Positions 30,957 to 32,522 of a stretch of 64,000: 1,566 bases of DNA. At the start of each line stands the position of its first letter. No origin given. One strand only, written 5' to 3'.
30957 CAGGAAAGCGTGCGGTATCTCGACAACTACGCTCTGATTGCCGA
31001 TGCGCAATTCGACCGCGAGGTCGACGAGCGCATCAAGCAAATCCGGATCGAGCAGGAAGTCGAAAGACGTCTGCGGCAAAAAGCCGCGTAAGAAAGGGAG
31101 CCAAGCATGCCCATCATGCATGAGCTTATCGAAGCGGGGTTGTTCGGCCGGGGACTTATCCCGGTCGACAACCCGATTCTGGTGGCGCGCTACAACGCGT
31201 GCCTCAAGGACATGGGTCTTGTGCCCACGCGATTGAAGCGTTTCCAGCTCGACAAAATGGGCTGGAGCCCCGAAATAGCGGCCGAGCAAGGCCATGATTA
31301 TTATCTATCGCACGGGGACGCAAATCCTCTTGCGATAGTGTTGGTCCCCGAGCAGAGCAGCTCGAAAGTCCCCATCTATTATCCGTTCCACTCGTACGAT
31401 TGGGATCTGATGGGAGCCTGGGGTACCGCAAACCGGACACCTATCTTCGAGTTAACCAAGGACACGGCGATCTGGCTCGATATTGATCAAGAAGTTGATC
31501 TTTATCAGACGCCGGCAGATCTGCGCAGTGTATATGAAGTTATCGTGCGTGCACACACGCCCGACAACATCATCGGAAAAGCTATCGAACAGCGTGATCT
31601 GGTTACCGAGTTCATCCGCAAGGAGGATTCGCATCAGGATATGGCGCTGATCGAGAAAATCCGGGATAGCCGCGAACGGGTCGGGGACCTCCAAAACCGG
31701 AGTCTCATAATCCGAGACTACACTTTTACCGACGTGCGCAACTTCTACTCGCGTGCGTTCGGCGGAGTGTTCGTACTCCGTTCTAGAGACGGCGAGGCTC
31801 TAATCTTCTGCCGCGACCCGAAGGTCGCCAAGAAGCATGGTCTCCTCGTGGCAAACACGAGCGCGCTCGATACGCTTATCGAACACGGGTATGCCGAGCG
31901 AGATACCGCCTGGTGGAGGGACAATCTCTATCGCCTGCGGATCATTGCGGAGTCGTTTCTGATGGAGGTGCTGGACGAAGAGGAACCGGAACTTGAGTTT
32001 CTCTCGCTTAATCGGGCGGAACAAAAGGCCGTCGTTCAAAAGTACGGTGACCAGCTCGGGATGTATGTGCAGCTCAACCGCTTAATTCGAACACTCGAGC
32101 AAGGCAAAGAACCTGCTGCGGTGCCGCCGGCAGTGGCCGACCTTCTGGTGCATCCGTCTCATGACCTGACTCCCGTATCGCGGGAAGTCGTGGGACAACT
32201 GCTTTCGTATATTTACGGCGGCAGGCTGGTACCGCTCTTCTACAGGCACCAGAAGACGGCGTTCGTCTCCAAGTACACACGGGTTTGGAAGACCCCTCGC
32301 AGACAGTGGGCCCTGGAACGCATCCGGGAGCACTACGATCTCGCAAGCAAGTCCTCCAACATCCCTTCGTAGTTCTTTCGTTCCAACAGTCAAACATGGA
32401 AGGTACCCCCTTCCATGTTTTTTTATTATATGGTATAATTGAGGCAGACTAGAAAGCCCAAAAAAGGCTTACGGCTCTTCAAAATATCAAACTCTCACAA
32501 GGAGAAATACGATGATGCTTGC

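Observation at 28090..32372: Three-gene operon built around a classical-clade AAA+ ATPase with two uncharacterised partners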

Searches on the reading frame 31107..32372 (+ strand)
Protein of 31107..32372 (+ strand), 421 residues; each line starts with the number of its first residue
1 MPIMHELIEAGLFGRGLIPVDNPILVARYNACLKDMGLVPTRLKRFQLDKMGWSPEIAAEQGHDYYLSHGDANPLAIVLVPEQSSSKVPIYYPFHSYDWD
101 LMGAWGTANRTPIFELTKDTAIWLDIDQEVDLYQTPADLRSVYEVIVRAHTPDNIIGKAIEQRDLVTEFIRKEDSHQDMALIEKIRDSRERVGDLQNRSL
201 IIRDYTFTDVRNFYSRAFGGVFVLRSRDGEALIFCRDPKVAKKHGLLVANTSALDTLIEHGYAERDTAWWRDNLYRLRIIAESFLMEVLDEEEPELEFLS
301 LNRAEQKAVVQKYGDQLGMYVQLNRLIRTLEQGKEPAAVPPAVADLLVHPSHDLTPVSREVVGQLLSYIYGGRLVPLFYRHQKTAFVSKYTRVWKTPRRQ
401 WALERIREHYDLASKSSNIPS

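Call 3: search_protein_families(library=pfam, proteins=[window:31107-32372:+], max_evalue=0.1)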
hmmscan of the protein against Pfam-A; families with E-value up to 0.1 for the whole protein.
window:31107-32372:+ (421 aa): 1 family
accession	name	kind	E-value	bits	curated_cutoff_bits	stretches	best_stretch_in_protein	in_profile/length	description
PF20343.3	DUF6638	-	1.7e-29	103.4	27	1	16-411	4-398/439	Family of unknown function (DUF6638)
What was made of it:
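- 31107..32372 (+): DUF6638 protein, 421 aa, soluble. Pfam PF20343, E 1.7e-29 (call 3).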

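Call 4: search_protein_families(library=padloc, proteins=[window:31107-32372:+], max_evalue=0.1)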
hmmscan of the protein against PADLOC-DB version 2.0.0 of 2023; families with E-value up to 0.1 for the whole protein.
window:31107-32372:+ (421 aa): 0 families

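Call 6: search_protein_families(library=ncbifam, proteins=[window:31107-32372:+], max_evalue=0.1)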
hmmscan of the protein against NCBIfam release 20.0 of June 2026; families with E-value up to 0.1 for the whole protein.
window:31107-32372:+ (421 aa): 0 families

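Call 7: search_protein_families(library=phrogs, proteins=[window:31107-32372:+], max_evalue=0.01)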
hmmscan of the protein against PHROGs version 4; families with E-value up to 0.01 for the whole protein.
window:31107-32372:+ (421 aa): 0 families

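Call 32: search_solved_structures(query=A4, max_evalue=10)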
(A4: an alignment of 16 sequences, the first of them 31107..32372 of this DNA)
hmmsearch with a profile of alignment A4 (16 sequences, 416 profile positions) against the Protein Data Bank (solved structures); distinct sequences matched with E-value up to 10: 4.
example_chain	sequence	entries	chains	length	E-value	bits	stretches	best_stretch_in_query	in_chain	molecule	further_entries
8whn_A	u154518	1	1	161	0.006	18.9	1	252-370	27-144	Ribophorin 1 superfamily protein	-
7dhd_A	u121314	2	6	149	0.17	14.2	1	373-404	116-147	Protein-tyrosine-phosphatase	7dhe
7dhf_A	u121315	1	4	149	0.17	14.1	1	373-404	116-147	Protein-tyrosine-phosphatase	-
9e2g_0X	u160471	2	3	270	1.4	11.1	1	167-222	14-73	EF-hand domain-containing protein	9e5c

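Call 49: find_homologous_proteins(query=window:31107-32372:+)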
Query window:31107-32372:+ (421 aa): 153 proteins with E <= 0.001 among 8000 candidates; the best 120 are listed.
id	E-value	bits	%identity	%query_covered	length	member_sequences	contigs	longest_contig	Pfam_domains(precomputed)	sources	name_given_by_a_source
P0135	2.0e-285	964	100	100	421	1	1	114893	PF20343.3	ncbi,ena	-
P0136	1.6e-218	744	75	100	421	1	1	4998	PF20343.3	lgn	-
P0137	4.9e-214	729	76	100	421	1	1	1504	PF20343.3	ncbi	-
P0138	1.7e-211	721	73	100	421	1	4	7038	PF20343.3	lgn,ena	-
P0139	2.0e-208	710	73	100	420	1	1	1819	PF20343.3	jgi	jgi:hypothetical protein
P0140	6.0e-203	692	71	100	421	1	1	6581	PF20343.3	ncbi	-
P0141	2.4e-202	690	70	98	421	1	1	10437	PF20343.3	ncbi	-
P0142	4.1e-201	686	70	99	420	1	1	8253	PF20343.3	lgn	-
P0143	2.4e-200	684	70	100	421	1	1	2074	PF20343.3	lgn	-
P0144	1.1e-195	668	70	99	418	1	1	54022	PF20343.3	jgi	jgi:hypothetical protein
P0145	1.5e-178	612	64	99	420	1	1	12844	PF20343.3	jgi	jgi:hypothetical protein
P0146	1.3e-152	527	56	100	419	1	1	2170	PF20343.3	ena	-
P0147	9.3e-152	524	54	99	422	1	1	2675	PF20343.3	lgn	-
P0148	3.5e-150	519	56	98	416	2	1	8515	PF20343.3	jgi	jgi:hypothetical protein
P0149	7.5e-149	514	57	100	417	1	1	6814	PF20343.3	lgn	-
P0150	2.4e-148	513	56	100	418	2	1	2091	PF20343.3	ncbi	-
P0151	1.1e-147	510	67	81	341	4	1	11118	PF20343.3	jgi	jgi:hypothetical protein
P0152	1.3e-145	504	54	100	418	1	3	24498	PF20343.3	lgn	-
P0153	5.5e-145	501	55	100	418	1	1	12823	PF20343.3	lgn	-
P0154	1.7e-144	500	60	87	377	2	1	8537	PF20343.3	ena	-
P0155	4.2e-143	495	54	99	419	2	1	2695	PF20343.3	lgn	-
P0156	6.4e-143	495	54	100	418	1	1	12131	PF20343.3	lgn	-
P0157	6.5e-143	495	53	100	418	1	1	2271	PF20343.3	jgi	jgi:hypothetical protein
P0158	9.1e-143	494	54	100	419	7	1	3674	PF20343.3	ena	-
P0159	2.0e-142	493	55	99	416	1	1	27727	PF20343.3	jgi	jgi:hypothetical protein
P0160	2.3e-142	493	55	100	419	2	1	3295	PF20343.3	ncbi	-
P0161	1.5e-141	490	52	100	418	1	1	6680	PF20343.3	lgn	-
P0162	3.3e-141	489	53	100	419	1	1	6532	PF20343.3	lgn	-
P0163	6.4e-141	488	52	97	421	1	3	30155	PF20343.3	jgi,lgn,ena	-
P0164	3.3e-140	486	53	99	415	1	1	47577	PF20343.3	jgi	jgi:hypothetical protein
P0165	4.3e-140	485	52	100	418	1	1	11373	PF20343.3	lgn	-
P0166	2.9e-139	483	53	99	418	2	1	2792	PF20343.3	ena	-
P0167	6.4e-139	481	53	99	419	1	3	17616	PF20343.3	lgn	-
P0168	1.1e-138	481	52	100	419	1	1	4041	PF20343.3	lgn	-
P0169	1.5e-138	480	53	97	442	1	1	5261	PF20343.3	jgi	jgi:hypothetical protein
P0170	4.6e-137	475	52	100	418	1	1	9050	PF20343.3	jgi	jgi:hypothetical protein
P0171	1.3e-136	474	52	99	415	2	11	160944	PF20343.3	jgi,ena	-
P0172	2.6e-136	473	52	100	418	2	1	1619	PF20343.3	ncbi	-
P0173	8.1e-136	471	52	98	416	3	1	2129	PF20343.3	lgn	-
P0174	1.8e-135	470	51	98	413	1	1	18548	PF20343.3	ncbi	-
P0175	2.7e-135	470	52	100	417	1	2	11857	PF20343.3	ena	-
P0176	1.0e-134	468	52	100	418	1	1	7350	PF20343.3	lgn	-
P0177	2.0e-133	463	52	100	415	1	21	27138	PF20343.3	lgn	-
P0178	2.8e-133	463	52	100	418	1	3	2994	PF20343.3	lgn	-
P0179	3.7e-133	463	51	97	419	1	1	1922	PF20343.3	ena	-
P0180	6.3e-133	462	51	99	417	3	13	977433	PF20343.3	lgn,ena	-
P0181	1.8e-132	460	51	100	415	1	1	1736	PF20343.3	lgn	-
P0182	1.8e-131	457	48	97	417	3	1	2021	PF20343.3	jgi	jgi:hypothetical protein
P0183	1.4e-130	454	51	100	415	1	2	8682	PF20343.3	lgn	-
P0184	1.4e-129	451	50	100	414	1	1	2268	PF20343.3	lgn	-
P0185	2.5e-128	447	49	99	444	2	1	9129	PF20343.3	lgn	-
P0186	1.9e-119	417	51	91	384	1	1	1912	PF20343.3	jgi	jgi:hypothetical protein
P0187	1.8e-105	371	44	97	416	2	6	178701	PF20343.3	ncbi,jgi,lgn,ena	-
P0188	1.0e-101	359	45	95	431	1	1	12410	PF20343.3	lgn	-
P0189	3.7e-101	357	45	97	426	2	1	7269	PF20343.3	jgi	jgi:hypothetical protein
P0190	1.0e-97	346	43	97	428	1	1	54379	PF20343.3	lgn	-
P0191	1.1e-96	342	42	97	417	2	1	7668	PF20343.3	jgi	jgi:hypothetical protein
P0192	4.3e-96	340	42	97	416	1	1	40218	PF20343.3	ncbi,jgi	ncbi:MAG: DUF6638 family protein [Parcubacteria group bacterium]|jgi:hypothetical protein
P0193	7.4e-94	333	43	97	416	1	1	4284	PF20343.3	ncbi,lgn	-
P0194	7.8e-94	333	41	97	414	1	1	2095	PF20343.3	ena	-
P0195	7.9e-93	330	41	97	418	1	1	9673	PF20343.3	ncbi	ncbi:DUF6638 family protein [Patescibacteria group bacterium]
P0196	2.1e-92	328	40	97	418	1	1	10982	PF20343.3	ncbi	ncbi:DUF6638 family protein [Patescibacteria group bacterium]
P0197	7.9e-89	316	41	97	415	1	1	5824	PF20343.3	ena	-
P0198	4.1e-86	308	41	96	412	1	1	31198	PF20343.3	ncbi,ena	-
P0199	3.2e-83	298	37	97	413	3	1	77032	PF20343.3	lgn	-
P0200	5.3e-83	297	38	97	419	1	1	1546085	PF20343.3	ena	-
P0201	7.5e-81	290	39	97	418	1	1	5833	PF20343.3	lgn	-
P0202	1.6e-77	279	38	97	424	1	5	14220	PF20343.3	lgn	-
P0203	1.8e-77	279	40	93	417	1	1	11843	PF20343.3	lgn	-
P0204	2.7e-77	279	53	56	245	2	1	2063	PF20343.3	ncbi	-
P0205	5.0e-77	278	39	92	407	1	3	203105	PF20343.3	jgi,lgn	jgi:hypothetical protein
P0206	4.8e-76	274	39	92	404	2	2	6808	PF20343.3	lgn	-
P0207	6.2e-73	264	37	96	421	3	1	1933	PF20343.3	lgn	-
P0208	1.0e-72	263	37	97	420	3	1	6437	PF20343.3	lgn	-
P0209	3.5e-72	262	36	97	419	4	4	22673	PF20343.3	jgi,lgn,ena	-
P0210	1.8e-70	256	37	97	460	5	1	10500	PF20343.3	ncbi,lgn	-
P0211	2.0e-70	256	35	97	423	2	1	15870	PF20343.3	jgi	jgi:hypothetical protein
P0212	1.1e-69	253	35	97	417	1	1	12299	PF20343.3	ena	-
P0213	1.8e-69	253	35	97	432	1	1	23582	PF20343.3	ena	-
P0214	5.3e-69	251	35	97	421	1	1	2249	PF20343.3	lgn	-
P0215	8.3e-68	247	36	97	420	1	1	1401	PF20343.3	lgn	-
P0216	1.4e-67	247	36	97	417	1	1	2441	PF20343.3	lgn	-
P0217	1.5e-66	243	35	97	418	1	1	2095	PF20343.3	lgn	-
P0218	2.2e-66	243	37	96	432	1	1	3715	PF20343.3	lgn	-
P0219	1.6e-65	240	34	99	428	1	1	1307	PF20343.3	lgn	-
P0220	3.9e-65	238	34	97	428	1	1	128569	PF20343.3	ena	-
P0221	1.4e-64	237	36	97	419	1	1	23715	PF20343.3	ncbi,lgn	-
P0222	5.7e-64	235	33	98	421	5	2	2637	PF20343.3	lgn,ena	-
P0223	4.6e-63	232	37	97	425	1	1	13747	PF20343.3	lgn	-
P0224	1.6e-62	230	32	97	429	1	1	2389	PF20343.3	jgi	-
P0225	1.4e-61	227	32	97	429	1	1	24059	PF20343.3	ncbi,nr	ncbi:hypothetical protein QUF70_04805 [Desulfobacterales bacterium HSG17]|nr:hypothetical protein [D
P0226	1.6e-61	227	34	97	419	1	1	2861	PF20343.3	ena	-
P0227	3.6e-61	225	34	97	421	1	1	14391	PF20343.3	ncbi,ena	-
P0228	1.5e-60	223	36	95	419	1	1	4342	PF20343.3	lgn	-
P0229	2.5e-60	223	34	97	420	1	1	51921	PF20343.3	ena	-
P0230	3.1e-60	222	37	93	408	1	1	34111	PF20343.3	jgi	jgi:hypothetical protein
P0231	1.5e-59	220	34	95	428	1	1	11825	PF20343.3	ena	-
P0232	3.7e-59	219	35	96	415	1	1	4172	PF20343.3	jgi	jgi:hypothetical protein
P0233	6.0e-57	211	33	97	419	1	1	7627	PF20343.3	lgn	-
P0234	6.9e-57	211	32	96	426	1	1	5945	PF20343.3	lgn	-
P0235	1.3e-56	210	35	97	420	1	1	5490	PF20343.3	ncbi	-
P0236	2.8e-55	206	35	95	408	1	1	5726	PF20343.3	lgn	-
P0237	9.0e-54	201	33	92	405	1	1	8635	PF20343.3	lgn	-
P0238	1.0e-53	201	32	96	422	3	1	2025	PF20343.3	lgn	-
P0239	2.0e-53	200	32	97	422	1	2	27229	PF20343.3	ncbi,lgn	-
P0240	5.8e-53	198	34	93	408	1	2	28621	PF20343.3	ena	-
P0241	1.9e-51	193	33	94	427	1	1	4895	PF20343.3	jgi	jgi:hypothetical protein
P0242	6.6e-51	192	33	96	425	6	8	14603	PF20343.3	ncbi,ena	ncbi:MAG TPA: DUF6638 family protein [Candidatus Paceibacterota bacterium]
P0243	1.1e-49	188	33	96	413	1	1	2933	PF20343.3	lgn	-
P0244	1.9e-49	187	31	95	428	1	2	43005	PF20343.3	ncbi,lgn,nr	ncbi:MAG: DUF6638 family protein [Candidatus Sungbacteria bacterium]|nr:hypothetical protein [bacter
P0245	2.7e-48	183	32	96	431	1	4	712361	PF20343.3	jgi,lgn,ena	-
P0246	5.1e-48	182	31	96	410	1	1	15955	PF20343.3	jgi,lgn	jgi:hypothetical protein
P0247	9.4e-48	181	34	96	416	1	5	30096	PF20343.3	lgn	-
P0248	1.6e-47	180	29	96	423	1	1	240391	PF20343.3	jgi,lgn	jgi:hypothetical protein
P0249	1.7e-47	180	31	97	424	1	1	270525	PF20343.3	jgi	jgi:hypothetical protein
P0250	1.9e-47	180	31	95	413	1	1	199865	PF20343.3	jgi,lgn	jgi:hypothetical protein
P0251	3.9e-47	179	31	93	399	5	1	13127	PF20343.3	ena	-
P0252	4.4e-47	179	30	91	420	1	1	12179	PF20343.3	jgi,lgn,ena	-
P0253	2.7e-46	176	31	96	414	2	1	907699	PF20343.3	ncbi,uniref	ncbi:DUF6638 family protein [Spongiivirga sp. MCCC 1A20706]|uniref:DUF6638 family protein n=1 Tax=Sp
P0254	6.5e-46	175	33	96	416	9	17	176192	PF20343.3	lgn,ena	-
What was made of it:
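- On DUF6638 (PF20343): All 120 listed homologues carry PF20343 (call 49).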

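Call 51: find_encoding_contigs(protein=P0135, flank=1000, max_places=2)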
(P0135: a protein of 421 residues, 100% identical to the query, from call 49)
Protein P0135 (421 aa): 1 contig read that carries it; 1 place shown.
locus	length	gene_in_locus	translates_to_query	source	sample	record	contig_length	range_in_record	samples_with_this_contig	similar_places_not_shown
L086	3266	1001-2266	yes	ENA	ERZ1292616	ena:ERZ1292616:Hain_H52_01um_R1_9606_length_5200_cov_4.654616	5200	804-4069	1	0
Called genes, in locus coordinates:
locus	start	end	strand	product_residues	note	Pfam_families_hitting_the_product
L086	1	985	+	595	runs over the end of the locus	?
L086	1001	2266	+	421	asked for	PF20343:DUF6638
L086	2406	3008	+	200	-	-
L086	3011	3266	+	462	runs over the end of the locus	?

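Call 53: find_encoding_contigs(protein=P0225, flank=9000, max_places=1)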
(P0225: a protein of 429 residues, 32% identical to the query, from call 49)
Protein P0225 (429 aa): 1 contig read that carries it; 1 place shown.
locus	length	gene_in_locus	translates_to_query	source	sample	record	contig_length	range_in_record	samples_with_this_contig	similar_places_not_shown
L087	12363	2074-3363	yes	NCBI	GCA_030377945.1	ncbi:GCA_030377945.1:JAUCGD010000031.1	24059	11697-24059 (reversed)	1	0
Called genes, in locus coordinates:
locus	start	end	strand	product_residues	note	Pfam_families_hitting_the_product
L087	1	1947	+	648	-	PF00072:Response_reg, PF08447:PAS_3, PF00512:HisKA, PF02518:HATPase_c, PF00072:Response_reg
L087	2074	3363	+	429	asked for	PF20343:DUF6638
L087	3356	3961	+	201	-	PF12654:DUF3786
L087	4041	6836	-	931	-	PF00497:SBP_bac_3, PF00989:PAS (weak), PF13426:PAS_9, PF00512:HisKA, PF02518:HATPase_c, PF00072:Response_reg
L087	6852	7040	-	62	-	-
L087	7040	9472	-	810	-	PF00989:PAS, PF08448:PAS_4, PF13426:PAS_9, PF08447:PAS_3 (faint), PF13426:PAS_9 (weak), PF00512:HisKA, PF02518:HATPase_c, PF00072:Response_reg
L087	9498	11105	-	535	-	PF00072:Response_reg, PF00512:HisKA, PF02518:HATPase_c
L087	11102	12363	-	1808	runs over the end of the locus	PF02743:dCache_1, PF00672:HAMP (faint), PF18947:HAMP_2, PF01590:GAF, PF13185:GAF_2, PF00512:HisKA, PF02518:HATPase_c, PF00072:Response_reg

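Call 54: find_encoding_contigs(protein=P0249, flank=9000, max_places=1)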
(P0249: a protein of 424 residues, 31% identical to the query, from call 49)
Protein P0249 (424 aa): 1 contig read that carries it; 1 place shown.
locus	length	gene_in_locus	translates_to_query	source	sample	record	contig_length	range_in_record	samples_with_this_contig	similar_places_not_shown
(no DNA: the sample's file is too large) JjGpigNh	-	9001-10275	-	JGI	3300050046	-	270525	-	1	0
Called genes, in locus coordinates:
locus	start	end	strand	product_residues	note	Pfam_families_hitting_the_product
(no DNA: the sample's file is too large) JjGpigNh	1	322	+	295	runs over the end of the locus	-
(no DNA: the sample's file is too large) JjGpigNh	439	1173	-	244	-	-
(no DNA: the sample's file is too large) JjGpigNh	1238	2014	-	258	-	-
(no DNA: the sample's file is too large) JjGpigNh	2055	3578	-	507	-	-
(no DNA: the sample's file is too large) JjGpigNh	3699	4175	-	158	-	-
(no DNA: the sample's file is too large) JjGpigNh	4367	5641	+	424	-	-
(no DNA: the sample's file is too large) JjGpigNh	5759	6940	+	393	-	-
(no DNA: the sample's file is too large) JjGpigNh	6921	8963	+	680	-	PF00004:AAA (weak)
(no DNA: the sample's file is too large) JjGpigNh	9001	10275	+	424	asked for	PF20343:DUF6638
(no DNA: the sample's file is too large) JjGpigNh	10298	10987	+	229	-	-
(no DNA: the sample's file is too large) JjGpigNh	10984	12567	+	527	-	-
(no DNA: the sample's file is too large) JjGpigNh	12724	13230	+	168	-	-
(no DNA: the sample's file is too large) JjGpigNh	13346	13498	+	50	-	PF18919:DUF5670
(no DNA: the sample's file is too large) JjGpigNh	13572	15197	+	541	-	PF16640:Big_3_5 (weak), PF17802:SpaA (faint), PF17210:SdrD_B (weak)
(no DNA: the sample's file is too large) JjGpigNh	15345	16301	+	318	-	PF01145:Band_7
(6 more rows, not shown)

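Call 55: find_encoding_contigs(protein=P0200, flank=9000, max_places=1)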
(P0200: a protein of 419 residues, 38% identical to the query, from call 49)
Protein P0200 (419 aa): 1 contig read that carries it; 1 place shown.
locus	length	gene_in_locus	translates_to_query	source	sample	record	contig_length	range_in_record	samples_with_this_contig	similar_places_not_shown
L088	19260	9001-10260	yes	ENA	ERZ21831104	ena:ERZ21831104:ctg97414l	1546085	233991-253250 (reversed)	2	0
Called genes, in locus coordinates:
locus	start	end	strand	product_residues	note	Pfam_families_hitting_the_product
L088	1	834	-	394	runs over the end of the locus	PF00551:Formyl_trans_N, PF02911:Formyl_trans_C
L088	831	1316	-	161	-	PF01327:Pep_deformylase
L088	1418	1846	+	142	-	-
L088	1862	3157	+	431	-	PF13393:tRNA-synt_His, PF00587:tRNA-synt_2b (weak), PF03129:HGTP_anticodon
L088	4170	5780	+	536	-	-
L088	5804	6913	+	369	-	-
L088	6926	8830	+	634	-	PF00004:AAA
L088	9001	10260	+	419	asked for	PF20343:DUF6638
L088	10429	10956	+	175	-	-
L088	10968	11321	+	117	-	-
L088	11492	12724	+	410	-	PF10095:DUF2333 (faint)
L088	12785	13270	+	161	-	-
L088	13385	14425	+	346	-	PF21016:RlmN_N (weak), PF04055:Radical_SAM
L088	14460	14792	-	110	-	PF07411:DUF1508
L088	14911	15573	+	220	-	PF01027:Bax1-I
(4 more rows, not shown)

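Call 60: predict_structure(alignment_id=A7)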
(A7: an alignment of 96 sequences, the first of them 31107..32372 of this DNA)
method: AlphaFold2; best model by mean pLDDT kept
length: 421 residues; sequences in the alignment: 96
mean_pLDDT: 94.2   pTM: 0.89
mean pLDDT of the five models: 94.2, 93.7, 93.7, 93.5, 93.2
residues with pLDDT >= 90: 376; 70-90: 35; 50-70: 5; < 50: 5
segments of 3 or more residues with pLDDT < 50: 418-421
pLDDT, mean of each block of 10 residues (from residue 1): 71 88 98 98 98 95 94 97 94 94 98 98 97 95 97 98 97 97 97 95 97 96 94 97 98 97 96 95 98 98 97 97 97 94 95 95 96 92 90 95 93 60 29
secondary structure, 60 per line:
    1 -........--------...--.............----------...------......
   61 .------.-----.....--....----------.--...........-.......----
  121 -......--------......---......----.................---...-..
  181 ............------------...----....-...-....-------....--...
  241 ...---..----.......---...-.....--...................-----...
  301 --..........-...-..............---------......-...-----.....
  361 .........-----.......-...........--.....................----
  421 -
elements in order: H2-9 E18-20 H23-35 E46-48 H55-61 E74-78 H81-84 H98-108 H110-116 E122-127 H136-141 E145-150 H155-171 H179-192 E205-207 E212-215 E221-224 E232-235 H238-243 H253-259 E263-265 H267-271 H274-292 H303-312 H318-331 H341-346 E348-350 H356-369 H375-381 H383-393 H396-416
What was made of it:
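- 31107..32372 (+): AF2 model pLDDT 94.2, pTM 0.89 (call 60).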
